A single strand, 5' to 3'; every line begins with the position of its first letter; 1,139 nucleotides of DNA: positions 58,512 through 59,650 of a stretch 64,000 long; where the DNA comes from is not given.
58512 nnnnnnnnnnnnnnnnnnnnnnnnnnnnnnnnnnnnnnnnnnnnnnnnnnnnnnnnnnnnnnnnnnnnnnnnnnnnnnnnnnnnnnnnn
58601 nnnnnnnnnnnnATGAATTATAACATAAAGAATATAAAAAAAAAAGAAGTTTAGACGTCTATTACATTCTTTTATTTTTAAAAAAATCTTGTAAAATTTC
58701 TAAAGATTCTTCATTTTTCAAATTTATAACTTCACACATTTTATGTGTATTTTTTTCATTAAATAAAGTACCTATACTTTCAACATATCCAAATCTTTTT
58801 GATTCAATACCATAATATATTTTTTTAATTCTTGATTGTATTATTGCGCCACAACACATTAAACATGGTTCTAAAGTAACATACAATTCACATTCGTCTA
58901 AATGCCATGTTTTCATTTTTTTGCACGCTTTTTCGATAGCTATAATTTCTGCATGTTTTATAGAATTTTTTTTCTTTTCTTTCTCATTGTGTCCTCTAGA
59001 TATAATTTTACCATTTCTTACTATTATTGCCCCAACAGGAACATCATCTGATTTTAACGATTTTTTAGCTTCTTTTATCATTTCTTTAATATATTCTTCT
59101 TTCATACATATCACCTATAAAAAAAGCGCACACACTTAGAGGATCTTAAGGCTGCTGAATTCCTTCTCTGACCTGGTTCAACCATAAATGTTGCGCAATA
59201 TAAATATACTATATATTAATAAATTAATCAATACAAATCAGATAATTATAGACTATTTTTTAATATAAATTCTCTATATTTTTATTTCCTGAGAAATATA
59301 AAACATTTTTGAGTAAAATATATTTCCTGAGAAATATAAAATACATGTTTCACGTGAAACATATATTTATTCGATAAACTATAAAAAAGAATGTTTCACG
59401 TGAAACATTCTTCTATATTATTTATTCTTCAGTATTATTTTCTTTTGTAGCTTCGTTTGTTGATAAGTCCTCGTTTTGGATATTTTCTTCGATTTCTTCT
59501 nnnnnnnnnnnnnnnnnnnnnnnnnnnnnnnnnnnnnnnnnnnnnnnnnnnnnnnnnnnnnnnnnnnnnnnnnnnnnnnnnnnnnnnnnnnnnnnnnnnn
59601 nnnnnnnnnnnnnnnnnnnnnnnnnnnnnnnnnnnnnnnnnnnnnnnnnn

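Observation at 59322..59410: Two perfect parS centromere sites immediately downstream of gyrA, one doubling as the gyrA terminator hairpin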

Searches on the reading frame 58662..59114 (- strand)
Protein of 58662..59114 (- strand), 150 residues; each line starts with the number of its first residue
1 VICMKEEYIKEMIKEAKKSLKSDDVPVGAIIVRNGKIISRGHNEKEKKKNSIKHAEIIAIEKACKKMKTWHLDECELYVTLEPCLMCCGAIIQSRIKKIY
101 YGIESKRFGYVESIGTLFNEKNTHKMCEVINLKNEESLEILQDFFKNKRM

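Call 7: search_protein_families(library=ncbifam, proteins=[window:58662-59114:-], max_evalue=0.00001)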
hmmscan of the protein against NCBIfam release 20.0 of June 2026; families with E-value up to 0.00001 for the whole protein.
window:58662-59114:- (150 aa): 5 families
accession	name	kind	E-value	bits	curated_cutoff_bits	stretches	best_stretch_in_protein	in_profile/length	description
NF008113.2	PRK10860.1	equivalog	1.4e-31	109.5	150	1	4-149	6-152/165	tRNA adenosine(34) deaminase TadA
TIGR00326.1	eubact_ribD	equivalog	1.4e-12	47.5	156.35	1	24-104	18-95/343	bifunctional diaminohydroxyphosphoribosylaminopyrimidine deaminase/5-amino-6-(5-phosphoribosylamino)uracil reductase RibD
TIGR02571.1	ComEB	equivalog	3e-11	43.5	219.45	1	54-111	69-124/151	ComE operon protein 2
NF041025.1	antiphage_deaminase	equivalog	3.8e-07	29.3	400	0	54-101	339-385/437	anti-phage dCTP deaminase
NF008052.0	PRK10786.1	equivalog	9.2e-06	24.6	500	0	22-98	22-95/367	bifunctional diaminohydroxyphosphoribosylaminopyrimidine deaminase/5-amino-6-(5-phosphoribosylamino)uracil reductase RibD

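Call 29: find_encoding_contigs(protein=window:58662-59099:-, flank=3000, max_places=10)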
Protein window:58662-59099:- (145 aa): no gene with exactly this product is on record in the collection.
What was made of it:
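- Tried and rejected: The first tadA look-up failed because I chose a wrong start codon (call 29).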

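Call 31: find_encoding_contigs(protein=window:58662-59105:-, flank=1500, max_places=10)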
Protein window:58662-59105:- (147 aa): 24 contigs read that carry it; 10 places shown.
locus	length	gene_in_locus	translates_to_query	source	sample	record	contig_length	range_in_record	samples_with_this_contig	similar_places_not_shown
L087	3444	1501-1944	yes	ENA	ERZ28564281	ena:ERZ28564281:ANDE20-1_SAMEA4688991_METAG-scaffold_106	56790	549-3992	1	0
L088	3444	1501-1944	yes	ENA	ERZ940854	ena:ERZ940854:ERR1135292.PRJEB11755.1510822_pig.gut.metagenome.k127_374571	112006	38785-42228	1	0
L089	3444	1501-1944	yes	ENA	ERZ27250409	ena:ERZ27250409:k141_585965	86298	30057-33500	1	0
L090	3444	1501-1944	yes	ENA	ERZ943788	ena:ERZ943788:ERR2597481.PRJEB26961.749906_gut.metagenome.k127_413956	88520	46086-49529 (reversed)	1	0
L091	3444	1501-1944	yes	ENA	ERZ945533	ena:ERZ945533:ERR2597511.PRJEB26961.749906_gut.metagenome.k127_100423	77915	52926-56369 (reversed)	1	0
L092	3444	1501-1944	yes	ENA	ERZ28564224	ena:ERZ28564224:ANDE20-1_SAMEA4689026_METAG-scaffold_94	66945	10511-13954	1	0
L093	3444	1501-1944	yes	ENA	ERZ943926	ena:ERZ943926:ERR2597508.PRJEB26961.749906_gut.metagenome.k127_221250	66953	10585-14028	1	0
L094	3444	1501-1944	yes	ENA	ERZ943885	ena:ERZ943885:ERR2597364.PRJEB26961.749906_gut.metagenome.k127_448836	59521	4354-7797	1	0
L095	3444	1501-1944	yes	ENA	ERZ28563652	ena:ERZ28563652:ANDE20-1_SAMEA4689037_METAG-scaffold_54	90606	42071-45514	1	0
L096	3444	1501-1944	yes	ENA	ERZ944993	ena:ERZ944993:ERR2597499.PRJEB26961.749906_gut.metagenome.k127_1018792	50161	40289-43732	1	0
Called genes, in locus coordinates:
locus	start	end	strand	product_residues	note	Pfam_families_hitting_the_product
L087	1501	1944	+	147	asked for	PF00383:dCMP_cyt_deam_1, PF14437:MafB19-deam, PF14439:Bd3614-deam (weak)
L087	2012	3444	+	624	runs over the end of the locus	PF05496:RuvB_N (faint), PF05970:PIF1 (weak), PF06068:TIP49 (faint), PF13177:DNA_pol3_delta2, PF07728:AAA_5 (faint), PF00004:AAA, PF22608:DNAX_ATPase_lid (weak), PF12169:DNA_pol3_gamma3 (weak)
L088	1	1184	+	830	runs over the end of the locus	PF00521:DNA_topoisoIV, PF03989:DNA_gyraseA_C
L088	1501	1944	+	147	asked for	PF00383:dCMP_cyt_deam_1, PF14437:MafB19-deam, PF14439:Bd3614-deam (weak)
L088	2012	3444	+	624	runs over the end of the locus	PF05496:RuvB_N (faint), PF05970:PIF1 (weak), PF06068:TIP49 (faint), PF13177:DNA_pol3_delta2, PF07728:AAA_5 (faint), PF00004:AAA, PF22608:DNAX_ATPase_lid (weak), PF12169:DNA_pol3_gamma3 (weak)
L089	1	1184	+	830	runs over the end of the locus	PF00521:DNA_topoisoIV, PF03989:DNA_gyraseA_C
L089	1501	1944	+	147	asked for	PF00383:dCMP_cyt_deam_1, PF14437:MafB19-deam, PF14439:Bd3614-deam (weak)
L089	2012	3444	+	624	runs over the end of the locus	PF05496:RuvB_N (faint), PF05970:PIF1 (weak), PF06068:TIP49 (faint), PF13177:DNA_pol3_delta2, PF07728:AAA_5 (faint), PF00004:AAA, PF22608:DNAX_ATPase_lid (weak), PF12169:DNA_pol3_gamma3 (weak)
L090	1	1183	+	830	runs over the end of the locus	PF00521:DNA_topoisoIV, PF03989:DNA_gyraseA_C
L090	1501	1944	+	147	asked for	PF00383:dCMP_cyt_deam_1, PF14437:MafB19-deam, PF14439:Bd3614-deam (weak)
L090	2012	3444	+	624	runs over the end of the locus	PF05496:RuvB_N (faint), PF05970:PIF1 (weak), PF13177:DNA_pol3_delta2, PF07728:AAA_5 (faint), PF00004:AAA, PF22608:DNAX_ATPase_lid (weak), PF12169:DNA_pol3_gamma3 (weak)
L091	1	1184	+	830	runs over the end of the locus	PF00521:DNA_topoisoIV, PF03989:DNA_gyraseA_C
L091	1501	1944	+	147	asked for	PF00383:dCMP_cyt_deam_1, PF14437:MafB19-deam, PF14439:Bd3614-deam (weak)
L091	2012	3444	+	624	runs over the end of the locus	PF05496:RuvB_N (faint), PF05970:PIF1 (weak), PF13177:DNA_pol3_delta2, PF07728:AAA_5 (faint), PF00004:AAA, PF22608:DNAX_ATPase_lid (weak), PF12169:DNA_pol3_gamma3 (weak)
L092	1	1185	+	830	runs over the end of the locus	PF00521:DNA_topoisoIV, PF03989:DNA_gyraseA_C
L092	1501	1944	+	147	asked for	PF00383:dCMP_cyt_deam_1, PF14437:MafB19-deam, PF14439:Bd3614-deam (weak)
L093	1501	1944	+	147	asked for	PF00383:dCMP_cyt_deam_1, PF14437:MafB19-deam, PF14439:Bd3614-deam (weak)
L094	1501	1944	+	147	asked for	PF00383:dCMP_cyt_deam_1, PF14437:MafB19-deam, PF14439:Bd3614-deam (weak)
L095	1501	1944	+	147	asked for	PF00383:dCMP_cyt_deam_1, PF14437:MafB19-deam, PF14439:Bd3614-deam (weak)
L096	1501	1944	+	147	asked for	PF00383:dCMP_cyt_deam_1, PF14437:MafB19-deam, PF14439:Bd3614-deam (weak)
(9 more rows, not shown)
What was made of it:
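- Tried and rejected: The ATG at 59105 worked (call 31).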

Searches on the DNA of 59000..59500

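Call 61: search_rna_families(source=window, start=59000, end=59500, threshold=evalue, max_evalue=1)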
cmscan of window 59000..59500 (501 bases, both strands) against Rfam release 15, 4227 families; matches with E-value up to 1: 6.
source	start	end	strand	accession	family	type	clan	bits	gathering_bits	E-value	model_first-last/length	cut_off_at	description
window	59110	59205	-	RF00169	Bacteria_small_SRP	Gene;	CL00003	55.1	40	2.1e-11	1-97/97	no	Bacterial small signal recognition particle RNA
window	59309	59405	-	RF01233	snoU109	Gene; snRNA; snoRNA; HACA-box;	-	24.3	43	0.12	1-134/134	no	Small nucleolar RNA U109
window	59280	59338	-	RF03735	mir-1502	Gene; miRNA;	-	22.3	66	0.41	1-59/59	no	mir-1502 microRNA precursor family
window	59328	59430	+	RF04199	MIR6027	Gene; miRNA;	-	20.5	95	0.073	1-159/159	no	MIR6027 microRNA precursor family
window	59332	59420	-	RF00641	mir-154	Gene; miRNA;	CL00149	19.7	52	0.43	1-82/82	no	mir-154 microRNA precursor family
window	59346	59408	-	RF03839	MIR2599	Gene; miRNA;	-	19.5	120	0.4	1-132/132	no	MIR2599 microRNA precursor family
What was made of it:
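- Tried and rejected: This gave only sub-threshold chance hits to eukaryotic miRNA and snoRNA hairpins, apart from SRP RNA (call 61).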
